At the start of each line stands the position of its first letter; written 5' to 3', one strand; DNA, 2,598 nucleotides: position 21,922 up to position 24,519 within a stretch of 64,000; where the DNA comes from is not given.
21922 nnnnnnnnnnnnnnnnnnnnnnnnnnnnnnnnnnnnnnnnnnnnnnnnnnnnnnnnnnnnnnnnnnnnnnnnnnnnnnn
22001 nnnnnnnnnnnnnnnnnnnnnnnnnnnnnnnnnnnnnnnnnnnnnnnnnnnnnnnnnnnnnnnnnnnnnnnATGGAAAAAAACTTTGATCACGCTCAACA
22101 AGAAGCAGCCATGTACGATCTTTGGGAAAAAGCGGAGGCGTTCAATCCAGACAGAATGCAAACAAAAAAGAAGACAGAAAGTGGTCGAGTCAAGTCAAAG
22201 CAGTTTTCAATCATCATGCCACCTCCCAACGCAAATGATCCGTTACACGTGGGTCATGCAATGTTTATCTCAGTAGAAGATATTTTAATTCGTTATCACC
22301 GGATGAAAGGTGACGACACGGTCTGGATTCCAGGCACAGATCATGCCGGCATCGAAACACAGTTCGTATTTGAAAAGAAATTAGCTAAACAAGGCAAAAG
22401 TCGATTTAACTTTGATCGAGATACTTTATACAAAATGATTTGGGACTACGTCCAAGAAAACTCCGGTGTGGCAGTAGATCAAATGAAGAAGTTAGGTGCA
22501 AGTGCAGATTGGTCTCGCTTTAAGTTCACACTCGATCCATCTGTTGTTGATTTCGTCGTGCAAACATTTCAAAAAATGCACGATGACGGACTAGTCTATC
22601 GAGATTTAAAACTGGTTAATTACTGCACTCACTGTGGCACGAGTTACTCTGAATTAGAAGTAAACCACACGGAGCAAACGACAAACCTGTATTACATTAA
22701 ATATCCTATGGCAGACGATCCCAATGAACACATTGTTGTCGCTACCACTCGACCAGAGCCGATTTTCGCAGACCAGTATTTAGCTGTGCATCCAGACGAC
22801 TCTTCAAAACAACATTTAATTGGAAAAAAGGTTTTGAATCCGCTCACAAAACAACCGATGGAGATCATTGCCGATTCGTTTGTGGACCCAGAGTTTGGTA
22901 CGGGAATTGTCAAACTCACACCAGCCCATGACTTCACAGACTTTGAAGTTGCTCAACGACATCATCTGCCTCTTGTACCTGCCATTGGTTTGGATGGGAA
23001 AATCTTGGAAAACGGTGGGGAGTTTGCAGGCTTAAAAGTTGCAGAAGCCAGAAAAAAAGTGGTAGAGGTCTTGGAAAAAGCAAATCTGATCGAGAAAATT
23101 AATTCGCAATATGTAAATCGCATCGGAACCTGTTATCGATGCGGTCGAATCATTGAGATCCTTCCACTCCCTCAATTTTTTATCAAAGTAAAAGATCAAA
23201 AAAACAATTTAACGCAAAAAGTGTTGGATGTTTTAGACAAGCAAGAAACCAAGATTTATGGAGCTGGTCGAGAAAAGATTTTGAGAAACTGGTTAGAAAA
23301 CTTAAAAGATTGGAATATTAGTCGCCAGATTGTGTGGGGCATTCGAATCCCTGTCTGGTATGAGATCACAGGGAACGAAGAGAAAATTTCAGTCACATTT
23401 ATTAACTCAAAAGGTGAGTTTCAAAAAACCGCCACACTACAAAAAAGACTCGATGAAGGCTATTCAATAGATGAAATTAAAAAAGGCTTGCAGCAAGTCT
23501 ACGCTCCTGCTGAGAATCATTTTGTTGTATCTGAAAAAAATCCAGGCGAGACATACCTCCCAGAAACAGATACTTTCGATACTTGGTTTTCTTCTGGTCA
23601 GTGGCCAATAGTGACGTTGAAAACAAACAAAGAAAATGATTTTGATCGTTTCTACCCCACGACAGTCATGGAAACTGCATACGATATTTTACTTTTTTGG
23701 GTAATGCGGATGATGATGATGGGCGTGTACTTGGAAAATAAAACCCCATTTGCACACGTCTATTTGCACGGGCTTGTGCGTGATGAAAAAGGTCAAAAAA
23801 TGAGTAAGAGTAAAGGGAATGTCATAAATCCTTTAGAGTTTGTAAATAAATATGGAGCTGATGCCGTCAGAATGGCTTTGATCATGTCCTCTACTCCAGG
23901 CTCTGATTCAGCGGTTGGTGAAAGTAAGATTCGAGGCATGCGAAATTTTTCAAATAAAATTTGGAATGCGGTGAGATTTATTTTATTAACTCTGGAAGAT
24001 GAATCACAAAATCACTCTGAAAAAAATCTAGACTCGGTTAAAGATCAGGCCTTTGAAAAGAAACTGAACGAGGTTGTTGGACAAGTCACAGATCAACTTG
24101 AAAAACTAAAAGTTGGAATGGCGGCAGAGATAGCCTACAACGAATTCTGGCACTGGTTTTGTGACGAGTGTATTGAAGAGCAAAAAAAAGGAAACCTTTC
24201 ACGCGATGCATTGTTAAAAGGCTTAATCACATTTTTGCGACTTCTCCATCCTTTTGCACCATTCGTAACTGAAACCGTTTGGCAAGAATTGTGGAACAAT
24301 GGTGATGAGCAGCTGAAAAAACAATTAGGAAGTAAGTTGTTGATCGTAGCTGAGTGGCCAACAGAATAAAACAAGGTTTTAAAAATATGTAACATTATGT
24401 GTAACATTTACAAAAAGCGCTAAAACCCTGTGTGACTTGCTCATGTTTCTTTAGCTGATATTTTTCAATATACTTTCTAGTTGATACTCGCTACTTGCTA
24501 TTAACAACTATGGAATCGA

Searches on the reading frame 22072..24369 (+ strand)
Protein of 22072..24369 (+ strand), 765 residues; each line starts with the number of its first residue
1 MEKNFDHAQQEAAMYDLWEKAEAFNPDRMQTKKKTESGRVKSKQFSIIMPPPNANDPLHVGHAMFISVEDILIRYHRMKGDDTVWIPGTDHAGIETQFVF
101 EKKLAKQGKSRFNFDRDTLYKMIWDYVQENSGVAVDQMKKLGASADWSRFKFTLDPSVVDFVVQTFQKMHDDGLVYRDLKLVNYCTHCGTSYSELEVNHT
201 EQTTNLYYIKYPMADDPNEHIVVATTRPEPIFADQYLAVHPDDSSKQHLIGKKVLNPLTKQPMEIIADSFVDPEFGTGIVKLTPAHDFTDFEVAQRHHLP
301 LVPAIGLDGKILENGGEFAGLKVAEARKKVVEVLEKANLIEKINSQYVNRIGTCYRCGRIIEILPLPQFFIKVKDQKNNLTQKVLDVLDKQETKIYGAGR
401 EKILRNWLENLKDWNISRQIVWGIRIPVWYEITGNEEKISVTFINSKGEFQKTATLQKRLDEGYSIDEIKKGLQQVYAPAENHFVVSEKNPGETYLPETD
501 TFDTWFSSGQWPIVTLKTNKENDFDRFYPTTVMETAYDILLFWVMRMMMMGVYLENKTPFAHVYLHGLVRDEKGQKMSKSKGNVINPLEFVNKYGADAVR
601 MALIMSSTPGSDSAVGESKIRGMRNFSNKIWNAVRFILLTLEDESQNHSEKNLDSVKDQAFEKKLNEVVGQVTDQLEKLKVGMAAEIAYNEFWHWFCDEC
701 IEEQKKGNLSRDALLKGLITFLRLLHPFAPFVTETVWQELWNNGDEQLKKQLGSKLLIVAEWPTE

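Call 9: search_protein_families(library=ncbifam, proteins=[window:22072-24369:+])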
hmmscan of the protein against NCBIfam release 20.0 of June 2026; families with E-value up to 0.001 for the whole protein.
window:22072-24369:+ (765 aa): 19 families
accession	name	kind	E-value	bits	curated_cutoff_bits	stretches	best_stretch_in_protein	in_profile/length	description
NF004349.1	PRK05729.1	equivalog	3.4e-238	793.1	704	1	2-764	1-697/860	valine--tRNA ligase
TIGR00422.1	valS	equivalog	5.1e-234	779.1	612.1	1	1-754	1-703/863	valine--tRNA ligase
NF011492.0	PRK14900.1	equivalog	6.1e-188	626.9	1783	1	2-741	10-708/1044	valine--tRNA ligase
NF009687.0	PRK13208.1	equivalog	5.3e-147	491.2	738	1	2-744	7-707/801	valine--tRNA ligase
TIGR00392.1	ileS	equivalog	5.6e-105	352.3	621.4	2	260-744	308-793/861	isoleucine--tRNA ligase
NF000540.1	alt_ValS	exception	2e-86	290.7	900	1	14-743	13-745/827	valine--tRNA ligase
NF040702.1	ileS_w_GNAT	exception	6.7e-59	199.5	1999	2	261-650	491-853/1100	isoleucine--tRNA ligase, N-acetyltransferase domain-containing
NF008957.0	PRK12300.1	subfamily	1e-57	195.8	677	4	521-742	571-781/946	leucine--tRNA ligase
TIGR00396.1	leuS_bact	equivalog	4.1e-54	184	548.4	3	574-744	603-762/843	leucine--tRNA ligase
TIGR00395.1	leuS_arch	equivalog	2.8e-52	177.8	648.5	3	309-744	387-780/938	leucine--tRNA ligase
NF000257.1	MupA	exception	2.8e-51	174.4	1900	2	217-740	244-761/1024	mupirocin-resistant isoleucine--tRNA ligase MupA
NF000258.1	MupB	exception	1.1e-48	165.9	1900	2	263-738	296-761/1033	mupirocin-resistant isoleucine--tRNA ligase MupB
TIGR00398.1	metG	equivalog_domain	3.9e-31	108.4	336.35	3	517-686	265-440/530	methionine--tRNA ligase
NF008900.0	PRK12267.1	equivalog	5.4e-27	94.6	598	2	517-710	242-434/648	methionine--tRNA ligase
NF001100.0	PRK00133.1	equivalog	1.3e-18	67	587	3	52-101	14-63/676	methionine--tRNA ligase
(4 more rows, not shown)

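Call 10: find_homologous_proteins(query=window:22072-24369:+, max_evalue=1e-50)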
Query window:22072-24369:+ (765 aa): 7996 proteins with E <= 1e-50 among 8000 candidates; the best 120 are listed.
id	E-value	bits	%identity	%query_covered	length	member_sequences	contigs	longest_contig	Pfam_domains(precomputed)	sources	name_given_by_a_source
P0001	0.0e+0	1782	100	100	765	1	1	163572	PF09334.18,PF08264.20,PF13603.13,PF00133.29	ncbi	ncbi:MAG: valine--tRNA ligase [Patescibacteria group bacterium]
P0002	0.0e+0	1319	74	100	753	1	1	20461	PF09334.18,PF08264.20,PF13603.13,PF00133.29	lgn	-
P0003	0.0e+0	1276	73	100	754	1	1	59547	PF09334.18,PF08264.20,PF00133.29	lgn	-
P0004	0.0e+0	1204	60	100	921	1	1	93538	PF09334.18,PF08264.20,PF00133.29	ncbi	-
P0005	0.0e+0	1201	69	100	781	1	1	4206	PF09334.18,PF08264.20,PF13603.13,PF00133.29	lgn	-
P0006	0.0e+0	1196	68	100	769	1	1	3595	PF09334.18,PF08264.20,PF00133.29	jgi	jgi:valyl-tRNA synthetase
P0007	0.0e+0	1195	69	100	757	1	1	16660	PF09334.18,PF08264.20,PF00133.29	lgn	-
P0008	0.0e+0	1174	66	100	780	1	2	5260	PF09334.18,PF08264.20,PF00133.29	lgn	-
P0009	0.0e+0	1157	65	100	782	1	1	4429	PF09334.18,PF08264.20,PF13603.13,PF00133.29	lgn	-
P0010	0.0e+0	1152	64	100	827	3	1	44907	PF09334.18,PF08264.20,PF13603.13,PF00133.29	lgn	-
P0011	0.0e+0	1151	65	100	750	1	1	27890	PF09334.18,PF08264.20,PF13603.13,PF00133.29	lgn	-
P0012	0.0e+0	1147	65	100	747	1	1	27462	PF09334.18,PF08264.20,PF13603.13,PF00133.29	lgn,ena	-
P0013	0.0e+0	1141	65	100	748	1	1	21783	PF09334.18,PF08264.20,PF13603.13,PF00133.29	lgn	-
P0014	0.0e+0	1140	65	100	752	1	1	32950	PF09334.18,PF08264.20,PF13603.13,PF00133.29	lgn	-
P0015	0.0e+0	1135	64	100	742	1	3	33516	PF09334.18,PF08264.20,PF13603.13,PF00133.29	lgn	-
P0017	0.0e+0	1123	64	100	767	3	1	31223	PF09334.18,PF08264.20,PF13603.13,PF00133.29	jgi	-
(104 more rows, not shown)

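Call 12: find_related_loci(query=window:22072-24369:+, collection=genome_contigs, flank=2500)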
Query window:22072-24369:+ (765 aa) in genome_contigs; peptide patterns used: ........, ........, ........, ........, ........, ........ (x = any residue, [..] = any of these).
599 stretches matched a pattern (row limit reached: there are more); 572 encode a relative of the query (tblastn E <= 1e-3); the best 80 are kept; 80 distinct loci.
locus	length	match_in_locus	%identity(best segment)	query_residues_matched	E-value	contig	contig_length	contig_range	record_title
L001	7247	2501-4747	61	1-763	0e+0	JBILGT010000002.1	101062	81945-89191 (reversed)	MAG: Limisphaerales bacterium isolate ME2016-09-28_3300042471_group7_bin68 Rohwer_bin1526_scaffold_46_c1, whole genome s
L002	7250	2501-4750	64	1-763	0e+0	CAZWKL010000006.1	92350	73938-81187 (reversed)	MAG TPA_asm: uncultured Pseudomonadales bacterium isolate binchicken_co173_42 genome assembly, contig: NODE_746_length_9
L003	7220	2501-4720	63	1-765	0e+0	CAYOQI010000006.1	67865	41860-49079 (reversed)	MAG TPA_asm: uncultured Pseudomonadales bacterium isolate SRP286056_co1_770 genome assembly, contig: NODE_361_length_678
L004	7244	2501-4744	60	1-765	0e+0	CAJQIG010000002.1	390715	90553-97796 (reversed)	uncultured Patescibacteria group bacterium isolate 0.2_20180412_Bin_MAXBIN_228_sub_1 genome assembly, contig: c_00000000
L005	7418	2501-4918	59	1-763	0e+0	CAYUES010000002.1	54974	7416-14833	MAG TPA_asm: uncultured Pseudomonadales bacterium isolate SRP329715_co2_11 genome assembly, contig: NODE_1205_length_549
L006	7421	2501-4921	57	1-764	0e+0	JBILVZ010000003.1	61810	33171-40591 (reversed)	MAG: Methylococcaceae bacterium isolate ME2018-08-25_3300042355_group8_bin66 Rohwer_bin1527_scaffold_28_c1, whole genome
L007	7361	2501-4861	59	1-763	0e+0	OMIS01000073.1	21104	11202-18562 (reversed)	bacterium isolate AM_0466 genome assembly, contig: AM_0466_73, whole genome shotgun sequence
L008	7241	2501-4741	60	1-763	0e+0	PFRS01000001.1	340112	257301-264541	MAG: Candidatus Pacebacteria bacterium CG_4_9_14_0_2_um_filter_40_15 CG_4_9_14_0.2_um_filter_scaffold_0_c, whole genome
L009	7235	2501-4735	60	1-764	0e+0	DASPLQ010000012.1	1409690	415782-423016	MAG TPA_asm: Vitreimonas sp. isolate SMAG_U12069 k141_91001, whole genome shotgun sequence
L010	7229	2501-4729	60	1-762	0e+0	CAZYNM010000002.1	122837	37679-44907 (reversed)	MAG TPA_asm: uncultured Pseudomonadales bacterium isolate SRP292972_co1_113 genome assembly, contig: NODE_166_length_122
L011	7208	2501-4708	61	1-765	0e+0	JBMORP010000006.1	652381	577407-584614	MAG: Patescibacteria group bacterium isolate Betzabe_MAG183 MAG183_6, whole genome shotgun sequence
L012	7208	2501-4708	60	1-765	0e+0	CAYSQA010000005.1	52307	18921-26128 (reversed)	MAG TPA_asm: uncultured Pseudomonadales bacterium isolate SRP170004_co1_586 genome assembly, contig: NODE_758_length_523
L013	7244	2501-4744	59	1-763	0e+0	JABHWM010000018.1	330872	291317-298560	MAG: Candidatus Paceibacterota bacterium isolate SI047_bin131 k141_634425, whole genome shotgun sequence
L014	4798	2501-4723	59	1-763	0e+0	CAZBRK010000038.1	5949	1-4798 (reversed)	MAG TPA_asm: uncultured Pseudomonadales bacterium isolate binchicken_co243_137 genome assembly, contig: NODE_13219_lengt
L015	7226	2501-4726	60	1-748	0e+0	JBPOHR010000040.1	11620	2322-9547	MAG: Patescibacteria group bacterium isolate MAG_204 c_000000376214, whole genome shotgun sequence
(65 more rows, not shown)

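Call 20: find_encoding_contigs(protein=P0002, flank=2500, max_places=3)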
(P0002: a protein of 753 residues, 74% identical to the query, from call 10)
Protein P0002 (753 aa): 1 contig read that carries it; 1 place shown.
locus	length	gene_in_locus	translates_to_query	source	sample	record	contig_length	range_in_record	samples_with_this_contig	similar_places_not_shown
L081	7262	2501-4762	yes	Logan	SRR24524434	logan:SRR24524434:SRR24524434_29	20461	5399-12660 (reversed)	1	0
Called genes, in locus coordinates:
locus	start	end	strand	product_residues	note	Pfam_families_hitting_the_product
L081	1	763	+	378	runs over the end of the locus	PF00814:TsaD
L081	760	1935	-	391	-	-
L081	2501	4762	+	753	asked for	PF00133:tRNA-synt_1, PF09334:tRNA-synt_1g, PF13603:tRNA-synt_1_2, PF09334:tRNA-synt_1g (weak), PF08264:Anticodon_1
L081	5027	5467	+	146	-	-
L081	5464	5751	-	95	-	-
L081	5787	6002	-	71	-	-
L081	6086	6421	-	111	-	-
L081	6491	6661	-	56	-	-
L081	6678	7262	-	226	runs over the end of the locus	PF01386:Ribosomal_L25p, PF14693:Ribosomal_TL5_C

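Call 21: find_encoding_contigs(protein=P0003, flank=2500, max_places=3)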
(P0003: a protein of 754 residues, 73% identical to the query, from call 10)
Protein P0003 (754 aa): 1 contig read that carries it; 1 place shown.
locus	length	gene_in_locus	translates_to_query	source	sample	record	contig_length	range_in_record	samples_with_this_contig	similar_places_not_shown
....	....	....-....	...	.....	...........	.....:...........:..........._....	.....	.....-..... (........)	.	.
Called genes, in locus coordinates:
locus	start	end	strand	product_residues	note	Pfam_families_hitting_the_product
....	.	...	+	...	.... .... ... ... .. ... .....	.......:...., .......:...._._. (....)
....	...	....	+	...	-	-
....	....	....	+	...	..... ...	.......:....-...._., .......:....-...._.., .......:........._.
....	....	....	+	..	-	-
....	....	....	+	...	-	-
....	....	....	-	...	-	-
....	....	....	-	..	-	-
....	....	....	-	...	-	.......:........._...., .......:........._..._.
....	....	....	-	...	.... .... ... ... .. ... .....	-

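Call 22: find_encoding_contigs(protein=P0007, flank=2500, max_places=3)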
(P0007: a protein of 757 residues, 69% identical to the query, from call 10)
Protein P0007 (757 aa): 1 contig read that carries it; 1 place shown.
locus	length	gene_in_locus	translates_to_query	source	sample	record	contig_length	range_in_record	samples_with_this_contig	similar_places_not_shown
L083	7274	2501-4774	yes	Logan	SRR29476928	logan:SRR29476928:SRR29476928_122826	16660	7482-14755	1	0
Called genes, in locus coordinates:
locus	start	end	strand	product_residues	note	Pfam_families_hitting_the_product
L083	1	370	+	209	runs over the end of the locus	PF01712:dNK, PF13238:AAA_18 (weak)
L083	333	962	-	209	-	-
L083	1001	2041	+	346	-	PF00814:TsaD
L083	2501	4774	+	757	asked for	PF00133:tRNA-synt_1, PF09334:tRNA-synt_1g, PF08264:Anticodon_1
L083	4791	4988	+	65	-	-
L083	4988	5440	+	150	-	-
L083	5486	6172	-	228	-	PF01386:Ribosomal_L25p, PF14693:Ribosomal_TL5_C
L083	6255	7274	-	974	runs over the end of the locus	?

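Call 30: find_encoding_contigs(protein=P0005, flank=1500, max_places=2)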
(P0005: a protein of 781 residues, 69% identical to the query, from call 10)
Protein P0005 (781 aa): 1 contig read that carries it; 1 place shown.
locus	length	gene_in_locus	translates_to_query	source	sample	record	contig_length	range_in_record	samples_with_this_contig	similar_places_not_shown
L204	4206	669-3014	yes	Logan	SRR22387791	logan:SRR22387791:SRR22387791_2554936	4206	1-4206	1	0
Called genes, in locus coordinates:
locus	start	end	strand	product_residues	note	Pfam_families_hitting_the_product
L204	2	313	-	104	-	?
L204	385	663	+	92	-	-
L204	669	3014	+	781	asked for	PF00133:tRNA-synt_1, PF09334:tRNA-synt_1g, PF13603:tRNA-synt_1_2, PF08264:Anticodon_1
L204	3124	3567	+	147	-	-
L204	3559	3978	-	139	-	-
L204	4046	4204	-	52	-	?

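Call 31: find_encoding_contigs(protein=P0006, flank=1500, max_places=2)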
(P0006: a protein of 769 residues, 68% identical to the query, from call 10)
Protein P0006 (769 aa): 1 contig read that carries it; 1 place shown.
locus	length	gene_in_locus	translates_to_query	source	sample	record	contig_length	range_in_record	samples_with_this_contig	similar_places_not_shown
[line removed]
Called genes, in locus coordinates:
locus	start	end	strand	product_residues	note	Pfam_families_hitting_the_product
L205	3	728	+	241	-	?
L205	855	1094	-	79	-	-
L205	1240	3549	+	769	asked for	PF00133:tRNA-synt_1, PF09334:tRNA-synt_1g, PF08264:Anticodon_1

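Call 32: find_encoding_contigs(protein=P0008, flank=1500, max_places=2)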
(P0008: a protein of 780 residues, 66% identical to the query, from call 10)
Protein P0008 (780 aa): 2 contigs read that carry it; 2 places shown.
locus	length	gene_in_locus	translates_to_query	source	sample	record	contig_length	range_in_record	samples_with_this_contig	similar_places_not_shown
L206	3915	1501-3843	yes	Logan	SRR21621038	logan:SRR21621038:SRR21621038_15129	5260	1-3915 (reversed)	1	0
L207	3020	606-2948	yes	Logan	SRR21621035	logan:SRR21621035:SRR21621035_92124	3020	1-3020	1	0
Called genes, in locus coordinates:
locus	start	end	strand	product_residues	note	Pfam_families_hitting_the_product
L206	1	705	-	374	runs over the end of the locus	-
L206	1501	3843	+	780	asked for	PF00133:tRNA-synt_1, PF09334:tRNA-synt_1g, PF08264:Anticodon_1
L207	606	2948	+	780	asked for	PF00133:tRNA-synt_1, PF09334:tRNA-synt_1g, PF08264:Anticodon_1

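Call 33: find_encoding_contigs(protein=P0009, flank=1500, max_places=2)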
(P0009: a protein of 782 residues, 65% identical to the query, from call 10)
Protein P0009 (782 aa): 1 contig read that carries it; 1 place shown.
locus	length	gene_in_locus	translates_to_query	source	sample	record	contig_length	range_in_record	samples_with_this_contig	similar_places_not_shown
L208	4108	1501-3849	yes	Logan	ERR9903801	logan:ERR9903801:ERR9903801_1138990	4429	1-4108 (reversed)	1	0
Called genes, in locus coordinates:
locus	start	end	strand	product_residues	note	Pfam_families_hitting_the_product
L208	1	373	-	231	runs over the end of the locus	?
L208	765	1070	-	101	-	-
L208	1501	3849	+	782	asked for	PF00133:tRNA-synt_1, PF09334:tRNA-synt_1g, PF13603:tRNA-synt_1_2, PF09334:tRNA-synt_1g (weak), PF08264:Anticodon_1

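Call 59: find_encoding_contigs(protein=P0010, flank=1200, max_places=1)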
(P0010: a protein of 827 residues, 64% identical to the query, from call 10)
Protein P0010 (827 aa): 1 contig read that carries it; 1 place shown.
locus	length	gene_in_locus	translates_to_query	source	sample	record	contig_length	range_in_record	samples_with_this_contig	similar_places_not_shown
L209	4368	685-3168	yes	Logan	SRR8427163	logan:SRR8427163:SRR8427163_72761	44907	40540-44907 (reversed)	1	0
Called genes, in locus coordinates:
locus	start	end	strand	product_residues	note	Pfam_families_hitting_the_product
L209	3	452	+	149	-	?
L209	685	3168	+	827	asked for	PF00133:tRNA-synt_1, PF09334:tRNA-synt_1g, PF13603:tRNA-synt_1_2, PF09334:tRNA-synt_1g, PF08264:Anticodon_1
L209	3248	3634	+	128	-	-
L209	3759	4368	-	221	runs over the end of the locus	PF01386:Ribosomal_L25p, PF14693:Ribosomal_TL5_C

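Call 60: find_encoding_contigs(protein=P0011, flank=1200, max_places=1)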
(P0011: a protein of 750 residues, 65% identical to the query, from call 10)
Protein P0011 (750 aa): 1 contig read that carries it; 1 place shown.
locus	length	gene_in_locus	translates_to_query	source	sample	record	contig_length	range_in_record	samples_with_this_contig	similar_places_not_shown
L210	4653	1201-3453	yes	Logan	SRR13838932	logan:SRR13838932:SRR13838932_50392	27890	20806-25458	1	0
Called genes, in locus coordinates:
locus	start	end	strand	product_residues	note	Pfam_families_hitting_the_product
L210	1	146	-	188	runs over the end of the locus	-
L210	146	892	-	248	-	PF01145:Band_7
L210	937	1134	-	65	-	-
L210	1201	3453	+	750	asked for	PF00133:tRNA-synt_1, PF09334:tRNA-synt_1g, PF13603:tRNA-synt_1_2, PF09334:tRNA-synt_1g (weak), PF08264:Anticodon_1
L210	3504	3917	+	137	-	-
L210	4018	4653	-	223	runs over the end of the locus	PF01386:Ribosomal_L25p, PF14693:Ribosomal_TL5_C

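Call 61: find_encoding_contigs(protein=P0017, flank=1200, max_places=1)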
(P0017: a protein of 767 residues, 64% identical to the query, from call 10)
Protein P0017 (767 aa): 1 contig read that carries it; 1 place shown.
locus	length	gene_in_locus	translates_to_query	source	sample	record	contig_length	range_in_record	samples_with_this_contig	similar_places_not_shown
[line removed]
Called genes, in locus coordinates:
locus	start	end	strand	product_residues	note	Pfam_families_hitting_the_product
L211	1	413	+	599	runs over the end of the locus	PF12229:PG_binding_4 (faint), PF04294:VanW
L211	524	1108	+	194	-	-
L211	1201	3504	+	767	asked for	PF00133:tRNA-synt_1, PF09334:tRNA-synt_1g, PF13603:tRNA-synt_1_2, PF09334:tRNA-synt_1g (weak), PF08264:Anticodon_1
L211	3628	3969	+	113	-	-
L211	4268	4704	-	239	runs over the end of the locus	PF01386:Ribosomal_L25p, PF14693:Ribosomal_TL5_C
